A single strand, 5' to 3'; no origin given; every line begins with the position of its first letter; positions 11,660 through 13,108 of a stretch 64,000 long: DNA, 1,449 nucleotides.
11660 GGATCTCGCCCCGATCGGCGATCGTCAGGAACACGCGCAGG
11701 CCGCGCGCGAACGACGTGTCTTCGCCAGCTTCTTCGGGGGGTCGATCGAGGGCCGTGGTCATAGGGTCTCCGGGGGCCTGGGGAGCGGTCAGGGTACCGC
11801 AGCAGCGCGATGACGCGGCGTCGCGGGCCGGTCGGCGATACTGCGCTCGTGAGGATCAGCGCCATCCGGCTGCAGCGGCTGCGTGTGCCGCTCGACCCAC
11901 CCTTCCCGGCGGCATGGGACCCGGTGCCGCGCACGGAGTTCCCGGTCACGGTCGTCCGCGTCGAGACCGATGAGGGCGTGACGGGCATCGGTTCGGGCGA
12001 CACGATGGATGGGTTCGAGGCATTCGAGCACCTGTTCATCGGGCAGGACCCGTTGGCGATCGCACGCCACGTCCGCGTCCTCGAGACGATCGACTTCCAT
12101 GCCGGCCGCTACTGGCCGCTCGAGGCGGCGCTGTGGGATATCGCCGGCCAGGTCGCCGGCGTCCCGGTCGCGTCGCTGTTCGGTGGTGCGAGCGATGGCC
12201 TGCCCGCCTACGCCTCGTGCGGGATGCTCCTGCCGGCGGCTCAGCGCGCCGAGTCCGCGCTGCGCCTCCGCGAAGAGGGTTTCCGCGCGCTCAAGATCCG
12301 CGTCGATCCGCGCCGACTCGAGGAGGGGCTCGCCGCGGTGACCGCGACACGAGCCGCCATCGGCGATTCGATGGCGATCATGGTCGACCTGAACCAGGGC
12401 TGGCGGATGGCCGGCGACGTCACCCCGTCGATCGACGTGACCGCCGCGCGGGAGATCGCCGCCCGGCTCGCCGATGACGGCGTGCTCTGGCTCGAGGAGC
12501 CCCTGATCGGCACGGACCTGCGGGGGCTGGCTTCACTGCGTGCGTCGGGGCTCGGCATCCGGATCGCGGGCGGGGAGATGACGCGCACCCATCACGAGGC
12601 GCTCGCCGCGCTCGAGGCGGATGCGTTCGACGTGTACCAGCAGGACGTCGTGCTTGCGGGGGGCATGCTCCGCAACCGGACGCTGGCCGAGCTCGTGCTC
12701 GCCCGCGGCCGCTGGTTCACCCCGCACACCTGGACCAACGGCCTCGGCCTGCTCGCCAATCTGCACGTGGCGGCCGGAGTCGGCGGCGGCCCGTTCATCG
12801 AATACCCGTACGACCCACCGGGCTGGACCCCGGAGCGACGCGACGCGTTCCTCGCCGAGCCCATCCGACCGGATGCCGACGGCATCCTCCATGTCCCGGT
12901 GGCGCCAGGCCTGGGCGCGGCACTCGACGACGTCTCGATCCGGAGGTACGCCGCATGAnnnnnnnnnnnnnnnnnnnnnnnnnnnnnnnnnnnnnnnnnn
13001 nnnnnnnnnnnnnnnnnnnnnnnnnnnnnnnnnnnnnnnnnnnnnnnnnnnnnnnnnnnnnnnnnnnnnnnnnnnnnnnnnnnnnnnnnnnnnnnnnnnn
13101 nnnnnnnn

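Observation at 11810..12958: Enolase-superfamily (MR/MLE) enzyme as first gene of the betaine operon hints at a proline-betaine or hydroxyproline-betaine type substrate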

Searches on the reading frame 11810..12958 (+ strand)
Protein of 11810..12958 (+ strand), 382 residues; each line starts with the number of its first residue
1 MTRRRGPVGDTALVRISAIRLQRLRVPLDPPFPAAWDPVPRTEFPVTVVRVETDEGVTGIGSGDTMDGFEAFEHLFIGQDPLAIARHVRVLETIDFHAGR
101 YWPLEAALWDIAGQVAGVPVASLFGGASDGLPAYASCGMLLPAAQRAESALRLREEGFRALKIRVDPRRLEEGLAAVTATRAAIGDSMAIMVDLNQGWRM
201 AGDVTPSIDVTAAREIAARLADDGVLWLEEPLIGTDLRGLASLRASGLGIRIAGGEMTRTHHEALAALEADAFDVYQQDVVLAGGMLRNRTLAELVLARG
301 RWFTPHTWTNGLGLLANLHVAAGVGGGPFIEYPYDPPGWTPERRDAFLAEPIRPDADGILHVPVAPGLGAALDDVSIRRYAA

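Call 5: search_protein_families(library=pfam, proteins=[window:11810-12958:+])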
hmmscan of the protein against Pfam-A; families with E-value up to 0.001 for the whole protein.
window:11810-12958:+ (382 aa): 2 families
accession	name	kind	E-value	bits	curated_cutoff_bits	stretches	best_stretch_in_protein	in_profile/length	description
PF13378.12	MR_MLE_C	-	4.4e-47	161.1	29.4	1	147-374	3-217/219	Enolase C-terminal domain-like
PF02746.21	MR_MLE_N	-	5.3e-07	30.3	22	1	42-125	24-117/117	Mandelate racemase / muconate lactonizing enzyme, N-terminal domain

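Call 6: search_protein_families(library=ncbifam, proteins=[window:11810-12958:+])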
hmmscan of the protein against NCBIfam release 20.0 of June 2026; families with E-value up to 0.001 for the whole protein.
window:11810-12958:+ (382 aa): 14 families
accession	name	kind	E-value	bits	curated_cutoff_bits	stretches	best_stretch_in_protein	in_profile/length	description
NF047820.1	TalGalacDh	equivalog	1.7e-29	102.9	500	1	15-375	3-359/371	L-talarate/galactarate dehydratase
NF040866.1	AraD_Arch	equivalog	1.2e-28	100.2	650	1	105-380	108-369/372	arabinonate dehydratase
NF010624.0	PRK14017.1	equivalog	6.8e-24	84.7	311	1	47-380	16-360/382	galactonate dehydratase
TIGR02534.1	mucon_cyclo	subfamily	3.3e-21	75.8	334.95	1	46-380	29-365/368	muconate/chloromuconate family cycloisomerase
NF040790.2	glucon_galact_dh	equivalog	7.5e-18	64.5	750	1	101-379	94-368/390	bifunctional D-gluconate/D-galactonate dehydratase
NF011968.0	PRK15440.1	equivalog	9.5e-15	54.4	393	1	105-373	130-384/395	L-rhamnonate dehydratase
NF043002.1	HProlDhtase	equivalog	1.1e-13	50.8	500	1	44-309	31-296/366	cis-3-hydroxy-L-proline dehydratase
NF043051.1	ManoateDhtManD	equivalog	2.4e-12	46.4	550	1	48-165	19-150/403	D-mannonate dehydratase ManD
NF011654.0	PRK15072.1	subfamily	9.7e-11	41.2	430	1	48-165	19-150/404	D-galactonate dehydratase family protein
NF002782.0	PRK02901.1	equivalog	9.5e-10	38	288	1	142-294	86-230/328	o-succinylbenzoate synthase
NF041118.1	A_G_epim_Thtga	equivalog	7.5e-08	31.9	500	1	104-280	101-265/341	L-Ala-D/L-Glu epimerase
NF011708.0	PRK15129.1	equivalog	1.1e-07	31.2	343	1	103-242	90-215/321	L-Ala-D/L-Glu epimerase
NF042940.1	racemase_DgcA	equivalog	2.9e-05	23.5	400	1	104-243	88-211/323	N-acetyl-D-Glu racemase DgcA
TIGR01928.1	menC_lowGC_arch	equivalog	0.00091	18.3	200.65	0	104-296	95-271/325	o-succinylbenzoate synthase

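Call 7: search_solved_structures(query=window:11810-12958:+, max_evalue=1e-10, show_alignments=3)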
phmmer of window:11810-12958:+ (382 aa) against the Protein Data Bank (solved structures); distinct sequences matched with E-value up to 1e-10: 73 (the best 60 are shown).
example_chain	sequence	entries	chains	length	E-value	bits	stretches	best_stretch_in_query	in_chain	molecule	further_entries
4ggb_A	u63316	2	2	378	6.5e-30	107.5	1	15-373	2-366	Putative uncharacterized protein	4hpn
5olc_A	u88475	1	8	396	7e-25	90.9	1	45-380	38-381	Galactonate dehydratase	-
3sjn_A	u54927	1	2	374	8.5e-25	90.7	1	47-380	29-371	Mandelate racemase/muconate lactonizing protein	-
2hzg_A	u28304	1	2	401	1.8e-24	89.6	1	104-381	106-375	Mandelate racemase/muconate lactonizing enzyme/Enolase superfamily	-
2ovl_A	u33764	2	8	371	5.8e-24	87.9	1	19-380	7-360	Putative racemase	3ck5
3bjs_A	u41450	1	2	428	2.2e-23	86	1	46-381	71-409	Mandelate racemase/muconate lactonizing enzyme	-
3t9p_A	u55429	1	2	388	2.6e-23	85.7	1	102-372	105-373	Mandelate racemase/muconate lactonizing enzyme family protein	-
2pp0_A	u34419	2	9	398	4.8e-23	84.9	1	38-331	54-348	L-talarate/Galactarate Dehydratase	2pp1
2pp3_A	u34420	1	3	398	1.4e-22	83.4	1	38-331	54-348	L-talarate/galactarate dehydratase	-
3ozm_A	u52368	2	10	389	4.6e-22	81.7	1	45-373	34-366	Putative mandelate racemase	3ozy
3h12_A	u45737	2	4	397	4.6e-22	81.7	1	45-373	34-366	mandelate racemase | Putative mandelate racemase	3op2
2p88_A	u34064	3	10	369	2.9e-20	75.7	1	15-286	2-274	Mandelate racemase/muconate lactonizing enzyme family protein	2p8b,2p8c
2qq6_A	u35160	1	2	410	9.5e-20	74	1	165-375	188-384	Mandelate racemase/muconate lactonizing enzyme-like protein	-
3dip_A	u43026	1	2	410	2.3e-19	72.8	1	167-372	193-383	enolase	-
3u4f_A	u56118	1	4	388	2.9e-19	72.5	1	104-372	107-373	Mandelate racemase/muconate lactonizing enzyme family protein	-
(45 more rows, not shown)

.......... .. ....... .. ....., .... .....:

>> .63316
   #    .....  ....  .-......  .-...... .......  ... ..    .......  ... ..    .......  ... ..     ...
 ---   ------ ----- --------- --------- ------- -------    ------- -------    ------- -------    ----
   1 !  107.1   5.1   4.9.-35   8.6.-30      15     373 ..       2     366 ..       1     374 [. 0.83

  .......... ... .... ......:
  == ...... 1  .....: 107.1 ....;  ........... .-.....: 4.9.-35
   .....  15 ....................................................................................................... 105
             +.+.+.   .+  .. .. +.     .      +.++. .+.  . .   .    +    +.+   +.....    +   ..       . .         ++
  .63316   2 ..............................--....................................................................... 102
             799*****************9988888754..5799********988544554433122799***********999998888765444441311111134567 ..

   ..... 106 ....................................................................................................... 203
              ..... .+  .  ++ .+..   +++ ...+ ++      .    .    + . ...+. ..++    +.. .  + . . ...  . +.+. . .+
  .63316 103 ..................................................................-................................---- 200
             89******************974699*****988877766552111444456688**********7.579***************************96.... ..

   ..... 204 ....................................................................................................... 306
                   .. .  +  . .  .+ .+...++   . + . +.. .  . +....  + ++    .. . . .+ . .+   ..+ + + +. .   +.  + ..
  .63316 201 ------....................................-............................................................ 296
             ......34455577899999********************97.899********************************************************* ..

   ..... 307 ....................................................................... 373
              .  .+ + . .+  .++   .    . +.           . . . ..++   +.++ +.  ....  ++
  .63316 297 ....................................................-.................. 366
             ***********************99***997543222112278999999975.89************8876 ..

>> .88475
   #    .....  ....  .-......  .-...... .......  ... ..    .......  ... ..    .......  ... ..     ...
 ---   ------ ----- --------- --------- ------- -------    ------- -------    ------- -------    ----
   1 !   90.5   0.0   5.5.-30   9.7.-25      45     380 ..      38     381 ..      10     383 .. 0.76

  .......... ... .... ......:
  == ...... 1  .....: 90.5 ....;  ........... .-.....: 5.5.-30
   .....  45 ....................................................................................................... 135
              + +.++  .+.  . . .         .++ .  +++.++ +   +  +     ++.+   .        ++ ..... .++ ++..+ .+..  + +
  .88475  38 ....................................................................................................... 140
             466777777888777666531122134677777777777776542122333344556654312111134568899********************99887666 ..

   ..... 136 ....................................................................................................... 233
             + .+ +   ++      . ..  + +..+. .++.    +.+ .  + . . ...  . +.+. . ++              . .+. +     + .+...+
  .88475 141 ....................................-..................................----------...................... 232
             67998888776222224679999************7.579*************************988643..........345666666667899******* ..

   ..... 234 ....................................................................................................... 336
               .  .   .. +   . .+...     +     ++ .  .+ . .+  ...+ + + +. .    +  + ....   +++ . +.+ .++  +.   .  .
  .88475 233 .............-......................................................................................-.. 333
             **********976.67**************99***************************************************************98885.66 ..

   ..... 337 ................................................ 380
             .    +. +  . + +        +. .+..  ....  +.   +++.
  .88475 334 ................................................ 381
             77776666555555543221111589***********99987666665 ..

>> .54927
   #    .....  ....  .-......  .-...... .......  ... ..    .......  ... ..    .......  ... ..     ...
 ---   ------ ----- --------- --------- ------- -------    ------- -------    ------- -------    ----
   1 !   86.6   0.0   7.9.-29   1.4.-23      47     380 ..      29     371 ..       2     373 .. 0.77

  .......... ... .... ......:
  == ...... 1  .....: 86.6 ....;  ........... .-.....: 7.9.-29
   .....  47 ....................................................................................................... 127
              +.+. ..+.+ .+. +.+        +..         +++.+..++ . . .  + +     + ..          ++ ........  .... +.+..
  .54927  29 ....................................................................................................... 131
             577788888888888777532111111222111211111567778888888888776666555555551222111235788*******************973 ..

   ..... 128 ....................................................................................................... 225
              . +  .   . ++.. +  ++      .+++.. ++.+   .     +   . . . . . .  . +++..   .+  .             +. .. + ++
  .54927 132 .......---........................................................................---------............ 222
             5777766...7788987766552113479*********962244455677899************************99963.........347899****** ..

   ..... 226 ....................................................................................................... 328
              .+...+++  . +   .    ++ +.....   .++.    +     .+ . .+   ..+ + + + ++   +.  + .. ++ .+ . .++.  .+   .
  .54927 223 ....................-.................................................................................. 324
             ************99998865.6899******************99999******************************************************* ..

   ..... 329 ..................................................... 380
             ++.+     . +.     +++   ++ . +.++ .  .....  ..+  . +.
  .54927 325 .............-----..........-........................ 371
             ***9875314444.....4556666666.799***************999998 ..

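Call 8: find_homologous_proteins(query=window:11810-12958:+, max_evalue=1e-20)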
Query window:11810-12958:+ (382 aa): 5195 proteins with E <= 1e-20 among 8000 candidates; the best 120 are listed.
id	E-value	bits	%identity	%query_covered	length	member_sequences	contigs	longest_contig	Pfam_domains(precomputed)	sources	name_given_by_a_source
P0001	3.9e-233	791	92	100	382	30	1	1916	PF13378.13,PF02746.22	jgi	jgi:D-galactarolactone cycloisomerase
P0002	3.9e-220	749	89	97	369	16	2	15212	PF13378.13,PF02746.22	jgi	jgi:L-alanine-DL-glutamate epimerase-like enolase superfamily enzyme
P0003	4.0e-218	742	89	97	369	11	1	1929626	PF13378.13,PF02746.22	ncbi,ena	-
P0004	7.7e-218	741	86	100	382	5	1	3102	PF13378.13,PF02746.22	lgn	-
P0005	3.5e-217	739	86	99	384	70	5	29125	PF13378.13,PF02746.22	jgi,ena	jgi:D-galactarolactone cycloisomerase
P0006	8.0e-214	728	86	97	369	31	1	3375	PF13378.13,PF02746.22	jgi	jgi:D-galactarolactone cycloisomerase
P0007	2.6e-213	726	84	100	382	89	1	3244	PF13378.13,PF02746.22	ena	-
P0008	5.4e-213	725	84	100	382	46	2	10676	PF13378.13,PF02746.22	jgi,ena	-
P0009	1.0e-212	724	86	97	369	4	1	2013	PF13378.13,PF02746.22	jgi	jgi:L-alanine-DL-glutamate epimerase-like enolase superfamily enzyme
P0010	1.2e-212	724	86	97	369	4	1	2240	PF13378.13,PF02746.22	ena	-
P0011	1.0e-211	721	85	97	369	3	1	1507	PF13378.13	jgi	jgi:L-alanine-DL-glutamate epimerase-like enolase superfamily enzyme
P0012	3.3e-211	719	85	98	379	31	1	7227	PF13378.13,PF02746.22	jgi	jgi:L-alanine-DL-glutamate epimerase-like enolase superfamily enzyme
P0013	2.9e-210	716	85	97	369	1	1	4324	PF13378.13,PF02746.22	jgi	jgi:D-galactarolactone cycloisomerase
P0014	1.8e-209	714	85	97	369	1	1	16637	PF13378.13,PF02746.22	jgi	jgi:L-alanine-DL-glutamate epimerase-like enolase superfamily enzyme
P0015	2.8e-209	713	86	97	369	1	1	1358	PF13378.13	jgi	jgi:L-alanine-DL-glutamate epimerase-like enolase superfamily enzyme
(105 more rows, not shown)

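Call 10: find_related_loci(query=window:11810-12958:+, collection=genome_contigs, flank=10000)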
Query window:11810-12958:+ (382 aa) in genome_contigs; peptide patterns used: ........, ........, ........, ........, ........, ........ (x = any residue, [..] = any of these).
471 stretches matched a pattern; 352 encode a relative of the query (tblastn E <= 1e-3); the best 80 are kept; 80 distinct loci.
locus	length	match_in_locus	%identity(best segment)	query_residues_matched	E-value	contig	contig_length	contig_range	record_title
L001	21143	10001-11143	93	2-382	0e+0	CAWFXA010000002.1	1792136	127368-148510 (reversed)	MAG: uncultured Chloroflexia bacterium isolate MFD06742.bin.1.113 genome assembly, contig: contig_4562, whole genome sho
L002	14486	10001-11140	94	3-382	0e+0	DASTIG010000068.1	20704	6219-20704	MAG TPA_asm: Candidatus Limnocylindrales bacterium isolate SMAG_U924 k141_1455804, whole genome shotgun sequence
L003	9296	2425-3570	85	1-382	0e+0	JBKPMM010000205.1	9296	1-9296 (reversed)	MAG: Chloroflexota bacterium isolate GS_HAYS_MAG_00066 GS_HAYS_000000220384, whole genome shotgun sequence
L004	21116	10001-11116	86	6-377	0e+0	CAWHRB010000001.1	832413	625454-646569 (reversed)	MAG: uncultured Chloroflexia bacterium isolate MFD06742.bin.1.139 genome assembly, contig: contig_2188, whole genome sho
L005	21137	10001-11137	85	4-382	0e+0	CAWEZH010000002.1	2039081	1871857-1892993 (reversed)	MAG: uncultured Chloroflexia bacterium isolate MFD09267.bin.1.5 genome assembly, contig: contig_20474, whole genome shot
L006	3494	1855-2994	85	3-382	0e+0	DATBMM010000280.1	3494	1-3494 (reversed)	MAG TPA_asm: Candidatus Limnocylindrales bacterium isolate SMAG_U3998 k141_3336885, whole genome shotgun sequence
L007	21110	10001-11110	86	13-382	0e+0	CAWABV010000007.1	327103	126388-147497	MAG: uncultured Chloroflexia bacterium isolate MFD05176.bin.1.233 genome assembly, contig: contig_18620, whole genome sh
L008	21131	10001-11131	88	1-377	0e+0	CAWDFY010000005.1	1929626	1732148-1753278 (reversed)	MAG: uncultured Chloroflexia bacterium isolate MFD06229.bin.2.150 genome assembly, contig: contig_8603, whole genome sho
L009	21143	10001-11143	85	2-382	0e+0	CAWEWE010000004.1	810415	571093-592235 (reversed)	MAG: uncultured Chloroflexia bacterium isolate MFD09206.bin.1.106 genome assembly, contig: contig_2064, whole genome sho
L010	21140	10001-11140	85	2-381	0e+0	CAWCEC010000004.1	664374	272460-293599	MAG: uncultured Chloroflexia bacterium isolate MFD09267.bin.2.231 genome assembly, contig: contig_28352, whole genome sh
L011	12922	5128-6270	84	2-382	0e+0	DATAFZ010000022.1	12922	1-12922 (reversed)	MAG TPA_asm: Candidatus Limnocylindrales bacterium isolate SMAG_U6816 k141_4778252, whole genome shotgun sequence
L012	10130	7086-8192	86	14-382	0e+0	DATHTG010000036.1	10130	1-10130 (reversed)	MAG TPA_asm: Candidatus Limnocylindrales bacterium isolate SMAG_U16071 k141_495940, whole genome shotgun sequence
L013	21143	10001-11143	84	2-382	0e+0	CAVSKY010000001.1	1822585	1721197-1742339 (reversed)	MAG: uncultured Chloroflexia bacterium isolate MFD09206.bin.1.75 genome assembly, contig: contig_1289, whole genome shot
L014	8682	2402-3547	84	1-382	0e+0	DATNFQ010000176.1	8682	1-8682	MAG TPA_asm: Patescibacteria group bacterium isolate SMAG_U11299 k141_191933, whole genome shotgun sequence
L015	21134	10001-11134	84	1-378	0e+0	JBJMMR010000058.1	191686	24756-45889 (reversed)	MAG: Chloroflexota bacterium isolate 12C16O_24h_100_P08_coass_bin_12 k141_769471, whole genome shotgun sequence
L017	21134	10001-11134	84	6-382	0e+0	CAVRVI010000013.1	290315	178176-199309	MAG: uncultured Chloroflexia bacterium isolate MFD02242.bin.2.102 genome assembly, contig: contig_65289, whole genome sh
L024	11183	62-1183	82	8-380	0e+0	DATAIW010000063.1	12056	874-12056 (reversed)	MAG TPA_asm: Candidatus Limnocylindrales bacterium isolate SMAG_U6894 k141_151764, whole genome shotgun sequence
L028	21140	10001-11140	81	3-382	0e+0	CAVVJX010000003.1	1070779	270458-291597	MAG: uncultured Chloroflexia bacterium isolate MFD06742.bin.2.302 genome assembly, contig: contig_18161, whole genome sh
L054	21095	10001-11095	80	9-374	0e+0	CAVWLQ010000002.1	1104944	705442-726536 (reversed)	MAG: uncultured Chloroflexia bacterium isolate MFD09368.bin.2.48 genome assembly, contig: contig_13805, whole genome sho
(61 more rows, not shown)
